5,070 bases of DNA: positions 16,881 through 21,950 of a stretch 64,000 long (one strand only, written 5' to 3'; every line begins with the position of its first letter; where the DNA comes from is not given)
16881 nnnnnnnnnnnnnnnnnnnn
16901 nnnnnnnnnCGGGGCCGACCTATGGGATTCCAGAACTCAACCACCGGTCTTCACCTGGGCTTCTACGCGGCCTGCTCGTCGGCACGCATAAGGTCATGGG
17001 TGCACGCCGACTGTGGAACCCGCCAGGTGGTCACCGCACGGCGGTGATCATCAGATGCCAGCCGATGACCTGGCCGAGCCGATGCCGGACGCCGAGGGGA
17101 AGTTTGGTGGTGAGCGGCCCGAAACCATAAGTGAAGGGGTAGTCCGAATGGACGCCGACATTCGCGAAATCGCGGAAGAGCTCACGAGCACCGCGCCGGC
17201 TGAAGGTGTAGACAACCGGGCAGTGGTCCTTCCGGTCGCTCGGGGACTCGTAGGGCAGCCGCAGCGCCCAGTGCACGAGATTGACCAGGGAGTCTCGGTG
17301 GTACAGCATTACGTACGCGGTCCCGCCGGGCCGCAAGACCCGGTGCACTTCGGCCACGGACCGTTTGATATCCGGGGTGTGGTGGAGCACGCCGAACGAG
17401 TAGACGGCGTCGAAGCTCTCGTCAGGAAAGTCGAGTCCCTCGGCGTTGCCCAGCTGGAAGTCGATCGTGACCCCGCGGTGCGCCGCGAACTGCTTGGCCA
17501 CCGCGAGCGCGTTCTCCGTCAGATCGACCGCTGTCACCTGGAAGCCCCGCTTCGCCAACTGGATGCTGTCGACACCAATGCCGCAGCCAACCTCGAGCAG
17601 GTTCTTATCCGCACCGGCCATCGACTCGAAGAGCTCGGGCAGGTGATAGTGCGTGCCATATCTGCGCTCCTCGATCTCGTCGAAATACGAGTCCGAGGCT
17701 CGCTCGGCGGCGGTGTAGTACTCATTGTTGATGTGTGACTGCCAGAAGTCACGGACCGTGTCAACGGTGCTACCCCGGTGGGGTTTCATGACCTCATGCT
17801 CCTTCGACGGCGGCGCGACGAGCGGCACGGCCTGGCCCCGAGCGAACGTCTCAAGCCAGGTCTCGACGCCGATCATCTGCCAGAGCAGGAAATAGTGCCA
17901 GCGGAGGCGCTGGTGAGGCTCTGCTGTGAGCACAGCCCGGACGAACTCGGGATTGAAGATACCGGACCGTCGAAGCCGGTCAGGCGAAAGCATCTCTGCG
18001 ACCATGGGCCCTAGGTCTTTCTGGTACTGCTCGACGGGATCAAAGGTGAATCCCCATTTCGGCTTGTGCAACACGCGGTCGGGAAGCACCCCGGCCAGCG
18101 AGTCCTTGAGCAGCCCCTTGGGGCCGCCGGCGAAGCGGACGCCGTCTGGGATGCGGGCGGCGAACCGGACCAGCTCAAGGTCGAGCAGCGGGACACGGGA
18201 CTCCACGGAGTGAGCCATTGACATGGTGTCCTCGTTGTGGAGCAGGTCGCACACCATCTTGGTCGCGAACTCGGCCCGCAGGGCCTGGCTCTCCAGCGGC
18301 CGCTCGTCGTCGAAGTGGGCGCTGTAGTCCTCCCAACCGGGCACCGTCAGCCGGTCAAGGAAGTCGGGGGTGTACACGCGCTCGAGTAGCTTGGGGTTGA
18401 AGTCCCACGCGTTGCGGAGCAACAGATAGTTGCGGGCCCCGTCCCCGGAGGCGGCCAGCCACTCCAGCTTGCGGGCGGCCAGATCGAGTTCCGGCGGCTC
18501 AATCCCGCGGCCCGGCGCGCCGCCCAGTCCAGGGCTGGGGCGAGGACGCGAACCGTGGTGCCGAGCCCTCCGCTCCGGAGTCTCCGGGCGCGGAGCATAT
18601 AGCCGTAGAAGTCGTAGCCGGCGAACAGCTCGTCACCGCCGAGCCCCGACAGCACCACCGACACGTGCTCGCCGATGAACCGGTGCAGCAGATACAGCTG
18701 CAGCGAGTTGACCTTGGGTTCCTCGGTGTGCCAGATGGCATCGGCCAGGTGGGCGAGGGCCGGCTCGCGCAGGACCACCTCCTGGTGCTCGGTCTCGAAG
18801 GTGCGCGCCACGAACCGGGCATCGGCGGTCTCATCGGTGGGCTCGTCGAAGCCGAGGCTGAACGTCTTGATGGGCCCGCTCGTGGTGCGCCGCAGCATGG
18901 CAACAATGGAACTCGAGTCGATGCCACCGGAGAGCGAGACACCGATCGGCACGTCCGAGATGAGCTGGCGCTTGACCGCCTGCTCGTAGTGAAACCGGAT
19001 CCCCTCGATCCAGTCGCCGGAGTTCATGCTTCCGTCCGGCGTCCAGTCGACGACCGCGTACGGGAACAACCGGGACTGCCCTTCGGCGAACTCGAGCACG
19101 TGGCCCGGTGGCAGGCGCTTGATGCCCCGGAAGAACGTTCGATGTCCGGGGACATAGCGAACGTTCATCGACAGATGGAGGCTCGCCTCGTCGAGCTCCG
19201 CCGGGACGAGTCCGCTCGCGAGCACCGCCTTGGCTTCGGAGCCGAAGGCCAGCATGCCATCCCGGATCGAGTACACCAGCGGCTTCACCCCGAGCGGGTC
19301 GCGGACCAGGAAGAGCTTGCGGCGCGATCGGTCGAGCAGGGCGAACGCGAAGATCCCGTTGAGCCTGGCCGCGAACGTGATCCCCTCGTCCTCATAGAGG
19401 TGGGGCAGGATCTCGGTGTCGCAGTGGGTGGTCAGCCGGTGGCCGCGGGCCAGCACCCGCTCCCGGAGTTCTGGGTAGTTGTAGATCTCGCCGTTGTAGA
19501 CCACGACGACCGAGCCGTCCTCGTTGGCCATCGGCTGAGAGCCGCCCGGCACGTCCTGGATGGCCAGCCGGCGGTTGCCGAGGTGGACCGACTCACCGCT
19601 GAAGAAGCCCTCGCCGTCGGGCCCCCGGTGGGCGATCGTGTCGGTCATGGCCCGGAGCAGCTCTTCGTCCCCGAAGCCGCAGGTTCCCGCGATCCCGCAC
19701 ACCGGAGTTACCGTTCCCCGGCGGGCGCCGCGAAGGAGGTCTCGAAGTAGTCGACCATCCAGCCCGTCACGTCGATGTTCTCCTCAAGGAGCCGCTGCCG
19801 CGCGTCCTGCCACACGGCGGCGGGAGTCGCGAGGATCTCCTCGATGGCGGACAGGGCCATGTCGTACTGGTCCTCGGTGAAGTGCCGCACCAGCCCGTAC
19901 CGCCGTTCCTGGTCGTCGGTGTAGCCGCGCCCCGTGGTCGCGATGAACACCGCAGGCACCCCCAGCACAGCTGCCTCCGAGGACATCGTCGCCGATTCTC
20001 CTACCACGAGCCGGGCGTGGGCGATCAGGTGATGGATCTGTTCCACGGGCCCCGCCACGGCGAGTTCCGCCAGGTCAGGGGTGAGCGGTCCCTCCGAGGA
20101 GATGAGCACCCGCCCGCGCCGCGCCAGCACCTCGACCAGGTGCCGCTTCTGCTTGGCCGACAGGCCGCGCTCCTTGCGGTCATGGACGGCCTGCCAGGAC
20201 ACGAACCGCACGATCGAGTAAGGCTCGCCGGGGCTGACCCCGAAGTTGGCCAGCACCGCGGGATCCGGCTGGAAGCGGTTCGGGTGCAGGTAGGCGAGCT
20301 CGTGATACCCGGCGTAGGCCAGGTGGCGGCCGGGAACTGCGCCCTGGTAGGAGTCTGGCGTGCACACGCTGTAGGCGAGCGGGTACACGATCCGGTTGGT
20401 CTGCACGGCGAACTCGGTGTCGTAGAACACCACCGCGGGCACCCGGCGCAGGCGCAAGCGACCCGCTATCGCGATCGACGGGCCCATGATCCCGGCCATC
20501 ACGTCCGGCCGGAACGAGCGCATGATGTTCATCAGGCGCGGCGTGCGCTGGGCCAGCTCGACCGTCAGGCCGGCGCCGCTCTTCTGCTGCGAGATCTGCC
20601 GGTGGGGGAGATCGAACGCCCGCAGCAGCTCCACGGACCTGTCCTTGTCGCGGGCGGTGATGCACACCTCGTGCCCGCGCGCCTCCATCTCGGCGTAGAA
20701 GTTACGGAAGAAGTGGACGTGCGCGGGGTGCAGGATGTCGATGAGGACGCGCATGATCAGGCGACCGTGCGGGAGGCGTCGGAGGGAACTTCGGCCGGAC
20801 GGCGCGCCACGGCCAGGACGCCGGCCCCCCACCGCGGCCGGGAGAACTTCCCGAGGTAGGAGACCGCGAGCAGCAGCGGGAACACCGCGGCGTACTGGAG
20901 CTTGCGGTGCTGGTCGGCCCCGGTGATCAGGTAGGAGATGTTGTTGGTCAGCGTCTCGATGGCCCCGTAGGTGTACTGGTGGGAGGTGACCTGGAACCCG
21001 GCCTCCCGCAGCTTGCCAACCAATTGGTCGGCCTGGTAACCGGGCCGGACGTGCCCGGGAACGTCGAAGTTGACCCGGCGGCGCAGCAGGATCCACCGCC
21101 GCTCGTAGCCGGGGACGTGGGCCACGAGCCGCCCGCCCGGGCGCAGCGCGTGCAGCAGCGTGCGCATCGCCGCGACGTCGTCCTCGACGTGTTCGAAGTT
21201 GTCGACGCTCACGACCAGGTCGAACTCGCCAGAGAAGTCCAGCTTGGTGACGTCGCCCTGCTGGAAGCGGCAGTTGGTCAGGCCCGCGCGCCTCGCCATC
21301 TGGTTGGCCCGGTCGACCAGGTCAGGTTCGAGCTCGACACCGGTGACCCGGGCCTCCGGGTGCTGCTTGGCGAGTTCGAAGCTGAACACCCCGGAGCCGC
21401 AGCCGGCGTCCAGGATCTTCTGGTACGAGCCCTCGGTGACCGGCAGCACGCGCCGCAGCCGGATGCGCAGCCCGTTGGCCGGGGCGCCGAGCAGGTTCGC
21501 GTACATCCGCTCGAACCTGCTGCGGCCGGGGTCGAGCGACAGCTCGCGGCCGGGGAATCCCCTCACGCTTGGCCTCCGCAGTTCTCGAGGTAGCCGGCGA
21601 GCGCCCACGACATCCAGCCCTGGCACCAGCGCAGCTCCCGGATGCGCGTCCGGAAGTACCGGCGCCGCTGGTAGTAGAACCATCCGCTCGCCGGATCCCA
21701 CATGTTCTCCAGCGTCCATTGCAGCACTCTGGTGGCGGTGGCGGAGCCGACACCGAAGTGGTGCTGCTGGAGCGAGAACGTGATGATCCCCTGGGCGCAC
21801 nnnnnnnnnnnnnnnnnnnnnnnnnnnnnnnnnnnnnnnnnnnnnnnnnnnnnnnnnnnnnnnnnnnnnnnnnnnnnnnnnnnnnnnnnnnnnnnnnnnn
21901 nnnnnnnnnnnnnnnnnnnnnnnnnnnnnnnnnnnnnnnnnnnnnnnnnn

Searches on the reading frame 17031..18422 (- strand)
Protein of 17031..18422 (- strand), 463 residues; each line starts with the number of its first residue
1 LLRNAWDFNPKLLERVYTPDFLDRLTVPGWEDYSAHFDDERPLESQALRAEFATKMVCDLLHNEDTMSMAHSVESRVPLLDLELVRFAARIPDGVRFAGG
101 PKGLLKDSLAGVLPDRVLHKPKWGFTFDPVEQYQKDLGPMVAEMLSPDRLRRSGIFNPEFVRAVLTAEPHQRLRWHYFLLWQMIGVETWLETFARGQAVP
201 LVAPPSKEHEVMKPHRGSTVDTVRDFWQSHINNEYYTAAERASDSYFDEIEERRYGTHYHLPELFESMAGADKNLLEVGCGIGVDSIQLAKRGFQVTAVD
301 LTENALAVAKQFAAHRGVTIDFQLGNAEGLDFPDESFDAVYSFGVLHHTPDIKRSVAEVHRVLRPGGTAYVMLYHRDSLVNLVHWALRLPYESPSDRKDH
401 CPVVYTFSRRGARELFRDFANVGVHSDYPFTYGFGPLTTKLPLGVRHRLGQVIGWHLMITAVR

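Call 8: search_protein_families(library=pfam, proteins=[window:17031-18422:-])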
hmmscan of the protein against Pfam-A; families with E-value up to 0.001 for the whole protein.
window:17031-18422:- (463 aa): 11 families
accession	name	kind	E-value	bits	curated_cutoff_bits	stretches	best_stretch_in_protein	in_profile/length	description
PF00733.27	Asn_synthase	-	3.2e-28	99.8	21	1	44-191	207-354/354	Asparagine synthase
PF08241.18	Methyltransf_11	-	5.3e-28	97.9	21.2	1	276-370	1-94/95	Methyltransferase domain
PF13649.12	Methyltransf_25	-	7.1e-26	91.2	27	1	276-367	2-97/97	Methyltransferase domain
PF13847.12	Methyltransf_31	-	7.1e-20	71.6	27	1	272-371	4-109/145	Methyltransferase domain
PF13489.12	Methyltransf_23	-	1e-18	68.1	27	1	269-418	20-156/164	Methyltransferase domain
PF08242.18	Methyltransf_12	-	3.6e-18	66.5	30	1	276-368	1-97/98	Methyltransferase domain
PF01209.24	Ubie_methyltran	-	5.1e-14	52.6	20.1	1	273-375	49-155/233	ubiE/COQ5 methyltransferase family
PF02353.26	CMAS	-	3e-06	27.2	27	1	273-368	64-161/273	Mycolic acid cyclopropane synthetase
PF05175.20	MTS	-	7.6e-06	26.1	23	1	267-371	30-138/170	Methyltransferase small domain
PF03141.22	Methyltransf_29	-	2.3e-05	23.6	23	1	268-367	114-213/506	Putative S-adenosyl-L-methionine-dependent methyltransferase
PF03848.20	TehB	-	3.4e-05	23.8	20.4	1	274-367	33-128/193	Tellurite resistance protein TehB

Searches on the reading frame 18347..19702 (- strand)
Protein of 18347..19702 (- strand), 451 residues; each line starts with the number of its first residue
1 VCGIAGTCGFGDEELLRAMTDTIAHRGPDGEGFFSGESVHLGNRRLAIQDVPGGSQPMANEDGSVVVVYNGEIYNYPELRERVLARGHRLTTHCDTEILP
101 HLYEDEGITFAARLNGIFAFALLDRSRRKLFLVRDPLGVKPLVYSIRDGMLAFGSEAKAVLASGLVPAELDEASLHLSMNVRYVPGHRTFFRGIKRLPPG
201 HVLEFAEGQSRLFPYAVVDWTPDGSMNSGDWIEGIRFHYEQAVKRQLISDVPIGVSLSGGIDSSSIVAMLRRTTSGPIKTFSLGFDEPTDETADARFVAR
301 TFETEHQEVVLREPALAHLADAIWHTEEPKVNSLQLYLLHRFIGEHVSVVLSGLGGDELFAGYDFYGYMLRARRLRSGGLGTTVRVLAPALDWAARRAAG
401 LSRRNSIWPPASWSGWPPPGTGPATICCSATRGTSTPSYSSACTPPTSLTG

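Call 8: search_protein_families(library=pfam, proteins=[window:18347-19702:-])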
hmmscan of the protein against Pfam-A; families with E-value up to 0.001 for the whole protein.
window:18347-19702:- (451 aa): 3 families
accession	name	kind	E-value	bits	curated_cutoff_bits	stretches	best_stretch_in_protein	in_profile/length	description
PF00733.27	Asn_synthase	-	3.2e-44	152.5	21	1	240-399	7-181/354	Asparagine synthase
PF13537.11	GATase_7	-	1.6e-41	141.6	25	1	44-161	2-122/123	Glutamine amidotransferase domain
PF13522.11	GATase_6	-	3.8e-37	127.6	27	1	28-156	1-130/130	Glutamine amidotransferase domain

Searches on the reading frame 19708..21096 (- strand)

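Call 35: search_protein_families(library=pfam, proteins=[window:19708-21096:-], max_evalue=0.01)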
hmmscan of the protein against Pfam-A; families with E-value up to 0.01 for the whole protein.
window:19708-21096:- (462 aa): 2 families
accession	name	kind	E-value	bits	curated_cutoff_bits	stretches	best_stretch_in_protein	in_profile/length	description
PF04007.18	DUF354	-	2.3e-14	53.7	22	1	116-249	2-134/349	Protein of unknown function (DUF354)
PF02350.25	Epimerase_2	-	0.00044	19.7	30.6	1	351-391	250-291/347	UDP-N-acetylglucosamine 2-epimerase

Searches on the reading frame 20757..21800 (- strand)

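Call 8: search_protein_families(library=pfam, proteins=[window:20757-21800:-])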
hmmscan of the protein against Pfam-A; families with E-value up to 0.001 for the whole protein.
window:20757-21800:- (347 aa): 14 families
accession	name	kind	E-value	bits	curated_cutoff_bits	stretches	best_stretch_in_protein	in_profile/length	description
PF13847.12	Methyltransf_31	-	2.5e-24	86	27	1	127-228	5-110/145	Methyltransferase domain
PF13649.12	Methyltransf_25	-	2.4e-23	83.1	27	1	129-223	1-97/97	Methyltransferase domain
PF08241.18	Methyltransf_11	-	2.1e-20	73.6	21.2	1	130-226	1-94/95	Methyltransferase domain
PF08242.18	Methyltransf_12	-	2.2e-17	64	30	1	130-225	1-98/98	Methyltransferase domain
PF13489.12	Methyltransf_23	-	4.7e-17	62.6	27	1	125-273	22-163/164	Methyltransferase domain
PF05175.20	MTS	-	1.6e-09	38.1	23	1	125-225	31-136/170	Methyltransferase small domain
PF01209.24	Ubie_methyltran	-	2.6e-09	37.2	20.1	1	127-226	49-150/233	ubiE/COQ5 methyltransferase family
PF02390.23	Methyltransf_4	-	8.5e-09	35.6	24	1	129-185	5-61/173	Putative methyltransferase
PF02353.26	CMAS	-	4.5e-08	33.2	27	1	118-233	57-170/273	Mycolic acid cyclopropane synthetase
PF13679.12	Methyltransf_32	-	4.1e-07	30.5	27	1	124-189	24-94/143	Methyltransferase domain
PF05401.17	NodS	-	1.5e-05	25.4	24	1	122-226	40-143/201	Nodulation protein S (NodS)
PF01135.25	PCMT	-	5e-05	23.6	20.3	1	127-230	75-174/210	Protein-L-isoaspartate(D-aspartate) O-methyltransferase (PCMT)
PF24675.1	NpmA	-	0.00028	20.7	60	0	126-176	24-78/214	16S rRNA (adenine(1408)-N(1))-methyltransferase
PF08003.17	Methyltransf_9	-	0.00073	19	23.8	1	123-227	113-217/315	Protein of unknown function (DUF1698)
